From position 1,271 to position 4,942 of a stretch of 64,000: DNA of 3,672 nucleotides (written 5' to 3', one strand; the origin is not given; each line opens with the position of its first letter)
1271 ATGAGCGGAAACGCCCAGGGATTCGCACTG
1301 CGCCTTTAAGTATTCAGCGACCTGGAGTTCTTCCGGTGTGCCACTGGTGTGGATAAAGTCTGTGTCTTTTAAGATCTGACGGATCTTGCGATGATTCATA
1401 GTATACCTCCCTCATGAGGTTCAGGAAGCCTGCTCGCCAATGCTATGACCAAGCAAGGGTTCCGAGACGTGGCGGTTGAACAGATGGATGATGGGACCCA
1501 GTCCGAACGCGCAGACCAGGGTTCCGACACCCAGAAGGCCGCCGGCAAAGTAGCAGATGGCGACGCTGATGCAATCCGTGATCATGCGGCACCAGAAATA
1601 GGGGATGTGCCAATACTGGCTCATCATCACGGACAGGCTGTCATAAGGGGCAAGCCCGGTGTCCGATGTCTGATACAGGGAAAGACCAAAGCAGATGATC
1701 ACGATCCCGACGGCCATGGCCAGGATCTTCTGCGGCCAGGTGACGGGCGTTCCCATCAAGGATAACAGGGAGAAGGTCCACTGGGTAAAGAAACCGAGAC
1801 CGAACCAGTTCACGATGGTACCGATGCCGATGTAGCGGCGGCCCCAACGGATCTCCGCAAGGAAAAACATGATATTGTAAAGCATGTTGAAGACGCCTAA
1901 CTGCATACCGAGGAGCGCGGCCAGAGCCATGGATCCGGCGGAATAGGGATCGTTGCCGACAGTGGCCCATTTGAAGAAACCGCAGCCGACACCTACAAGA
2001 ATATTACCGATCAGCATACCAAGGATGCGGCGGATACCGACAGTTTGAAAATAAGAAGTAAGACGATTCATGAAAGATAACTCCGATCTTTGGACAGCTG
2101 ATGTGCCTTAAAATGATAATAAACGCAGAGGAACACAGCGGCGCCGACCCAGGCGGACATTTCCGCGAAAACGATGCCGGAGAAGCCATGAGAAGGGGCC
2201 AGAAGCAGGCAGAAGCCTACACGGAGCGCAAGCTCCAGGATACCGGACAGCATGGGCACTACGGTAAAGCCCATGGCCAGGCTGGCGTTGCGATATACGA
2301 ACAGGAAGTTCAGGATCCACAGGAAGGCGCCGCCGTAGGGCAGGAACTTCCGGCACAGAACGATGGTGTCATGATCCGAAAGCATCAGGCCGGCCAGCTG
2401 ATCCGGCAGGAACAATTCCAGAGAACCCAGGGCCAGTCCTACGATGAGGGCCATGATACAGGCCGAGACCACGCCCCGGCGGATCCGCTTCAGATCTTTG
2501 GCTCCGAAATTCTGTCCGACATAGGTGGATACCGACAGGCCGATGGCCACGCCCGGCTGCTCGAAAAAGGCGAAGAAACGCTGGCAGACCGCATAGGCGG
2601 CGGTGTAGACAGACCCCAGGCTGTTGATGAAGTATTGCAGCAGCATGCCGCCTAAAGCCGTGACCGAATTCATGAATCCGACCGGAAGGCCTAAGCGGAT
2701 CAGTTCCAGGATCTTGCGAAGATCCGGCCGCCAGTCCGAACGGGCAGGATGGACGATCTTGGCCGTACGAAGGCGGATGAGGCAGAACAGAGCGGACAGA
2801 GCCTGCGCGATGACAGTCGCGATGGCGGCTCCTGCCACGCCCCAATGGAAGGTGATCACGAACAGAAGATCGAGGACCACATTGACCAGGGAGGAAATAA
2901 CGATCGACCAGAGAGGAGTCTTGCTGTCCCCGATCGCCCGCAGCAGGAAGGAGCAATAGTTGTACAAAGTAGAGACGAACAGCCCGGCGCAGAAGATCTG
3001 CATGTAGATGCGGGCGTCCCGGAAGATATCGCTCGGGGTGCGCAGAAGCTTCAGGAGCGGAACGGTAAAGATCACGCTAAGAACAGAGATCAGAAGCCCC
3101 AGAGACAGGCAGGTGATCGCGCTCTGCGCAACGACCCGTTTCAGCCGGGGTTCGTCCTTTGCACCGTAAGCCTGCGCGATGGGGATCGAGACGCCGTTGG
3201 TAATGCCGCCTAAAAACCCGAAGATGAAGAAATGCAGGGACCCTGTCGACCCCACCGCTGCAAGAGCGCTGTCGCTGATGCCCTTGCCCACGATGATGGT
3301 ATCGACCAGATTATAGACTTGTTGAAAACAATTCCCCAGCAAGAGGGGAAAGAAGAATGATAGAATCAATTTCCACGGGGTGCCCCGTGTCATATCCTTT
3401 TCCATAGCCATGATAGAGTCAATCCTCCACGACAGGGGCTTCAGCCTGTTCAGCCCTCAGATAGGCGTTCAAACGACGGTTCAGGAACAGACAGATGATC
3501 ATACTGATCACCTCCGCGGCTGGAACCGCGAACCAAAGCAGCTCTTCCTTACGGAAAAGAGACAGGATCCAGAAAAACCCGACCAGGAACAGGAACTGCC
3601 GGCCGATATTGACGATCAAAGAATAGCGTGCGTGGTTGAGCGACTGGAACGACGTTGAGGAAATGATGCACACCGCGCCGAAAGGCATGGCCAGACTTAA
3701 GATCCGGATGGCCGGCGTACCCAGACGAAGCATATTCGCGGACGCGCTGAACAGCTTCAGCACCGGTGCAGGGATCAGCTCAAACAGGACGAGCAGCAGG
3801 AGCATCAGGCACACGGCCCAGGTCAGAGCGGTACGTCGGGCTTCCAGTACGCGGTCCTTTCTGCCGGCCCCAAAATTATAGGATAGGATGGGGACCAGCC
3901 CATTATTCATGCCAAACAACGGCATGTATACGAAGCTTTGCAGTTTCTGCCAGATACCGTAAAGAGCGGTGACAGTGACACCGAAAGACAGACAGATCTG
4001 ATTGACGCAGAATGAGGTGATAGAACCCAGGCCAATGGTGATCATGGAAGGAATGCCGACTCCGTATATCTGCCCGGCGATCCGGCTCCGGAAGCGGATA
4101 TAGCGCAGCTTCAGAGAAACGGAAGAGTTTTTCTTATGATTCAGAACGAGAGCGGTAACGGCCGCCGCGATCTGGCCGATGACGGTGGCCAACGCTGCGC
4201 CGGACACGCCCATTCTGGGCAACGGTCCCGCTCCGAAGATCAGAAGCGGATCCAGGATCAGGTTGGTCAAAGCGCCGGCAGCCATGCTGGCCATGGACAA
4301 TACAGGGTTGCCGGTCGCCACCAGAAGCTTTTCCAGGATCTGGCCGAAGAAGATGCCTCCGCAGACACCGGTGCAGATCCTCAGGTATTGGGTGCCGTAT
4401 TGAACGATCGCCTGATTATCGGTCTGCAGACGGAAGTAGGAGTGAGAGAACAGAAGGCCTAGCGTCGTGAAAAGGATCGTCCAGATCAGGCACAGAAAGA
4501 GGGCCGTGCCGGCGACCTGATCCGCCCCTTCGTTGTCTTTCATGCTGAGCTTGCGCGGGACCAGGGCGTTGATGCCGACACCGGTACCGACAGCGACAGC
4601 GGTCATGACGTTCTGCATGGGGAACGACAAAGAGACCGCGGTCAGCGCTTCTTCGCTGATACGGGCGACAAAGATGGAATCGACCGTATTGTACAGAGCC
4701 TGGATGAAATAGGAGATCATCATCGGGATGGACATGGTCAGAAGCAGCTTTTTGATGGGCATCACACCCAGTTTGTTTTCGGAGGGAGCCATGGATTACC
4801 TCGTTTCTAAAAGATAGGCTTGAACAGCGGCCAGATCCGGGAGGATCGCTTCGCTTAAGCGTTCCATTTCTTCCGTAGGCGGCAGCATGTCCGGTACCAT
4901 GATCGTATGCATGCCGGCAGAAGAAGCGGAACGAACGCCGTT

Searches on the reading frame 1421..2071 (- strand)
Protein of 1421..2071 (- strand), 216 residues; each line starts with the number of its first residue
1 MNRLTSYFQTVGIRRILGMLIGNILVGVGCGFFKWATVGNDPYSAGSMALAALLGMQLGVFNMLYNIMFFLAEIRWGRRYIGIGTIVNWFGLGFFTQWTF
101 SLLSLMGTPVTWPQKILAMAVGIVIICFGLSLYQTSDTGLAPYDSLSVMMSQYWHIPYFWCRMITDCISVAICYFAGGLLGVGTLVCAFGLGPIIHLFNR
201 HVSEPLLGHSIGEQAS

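Call 14: search_protein_families(library=pfam, proteins=[window:1421-2071:-])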
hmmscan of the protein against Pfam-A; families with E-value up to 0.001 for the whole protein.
window:1421-2071:- (216 aa): 2 families
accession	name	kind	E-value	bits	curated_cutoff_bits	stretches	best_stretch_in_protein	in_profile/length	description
PF02588.21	YitT_membrane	-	8e-06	25.8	24.3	1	17-176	3-157/205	Uncharacterised 5xTM membrane BCR, YitT family COG1284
PF19700.5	DUF6198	-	0.00065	19.9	27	1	14-201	9-204/217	Family of unknown function (DUF6198)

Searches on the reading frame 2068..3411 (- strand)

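Call 14: search_protein_families(library=pfam, proteins=[window:2068-3411:-])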
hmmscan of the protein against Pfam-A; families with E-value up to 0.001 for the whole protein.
window:2068-3411:- (447 aa): 2 families
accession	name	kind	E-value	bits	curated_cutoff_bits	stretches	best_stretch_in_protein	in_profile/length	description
PF01554.23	MatE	-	7.7e-51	172.4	24.9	2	22-182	1-160/161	MatE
PF03023.19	MurJ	-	3e-11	43.1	27.4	1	15-252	198-437/451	Lipid II flippase MurJ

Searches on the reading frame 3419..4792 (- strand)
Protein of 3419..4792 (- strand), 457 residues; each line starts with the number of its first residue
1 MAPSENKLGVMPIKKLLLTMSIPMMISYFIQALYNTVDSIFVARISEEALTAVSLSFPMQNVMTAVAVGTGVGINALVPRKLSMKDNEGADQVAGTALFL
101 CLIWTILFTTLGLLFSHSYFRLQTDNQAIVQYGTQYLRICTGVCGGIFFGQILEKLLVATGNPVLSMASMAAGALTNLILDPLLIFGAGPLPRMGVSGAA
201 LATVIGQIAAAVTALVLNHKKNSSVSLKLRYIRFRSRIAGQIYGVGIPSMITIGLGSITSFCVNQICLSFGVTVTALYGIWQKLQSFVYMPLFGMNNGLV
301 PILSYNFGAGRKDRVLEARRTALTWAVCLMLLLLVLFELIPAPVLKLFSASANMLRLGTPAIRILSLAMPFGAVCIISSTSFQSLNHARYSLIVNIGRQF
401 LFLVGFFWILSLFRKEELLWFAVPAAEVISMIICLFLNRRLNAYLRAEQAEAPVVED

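Call 14: search_protein_families(library=pfam, proteins=[window:3419-4792:-])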
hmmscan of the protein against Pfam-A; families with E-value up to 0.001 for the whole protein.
window:3419-4792:- (457 aa): 1 family
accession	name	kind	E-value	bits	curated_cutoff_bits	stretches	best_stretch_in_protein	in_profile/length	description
PF01554.23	MatE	-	4.2e-42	144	24.9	2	23-183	1-161/161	MatE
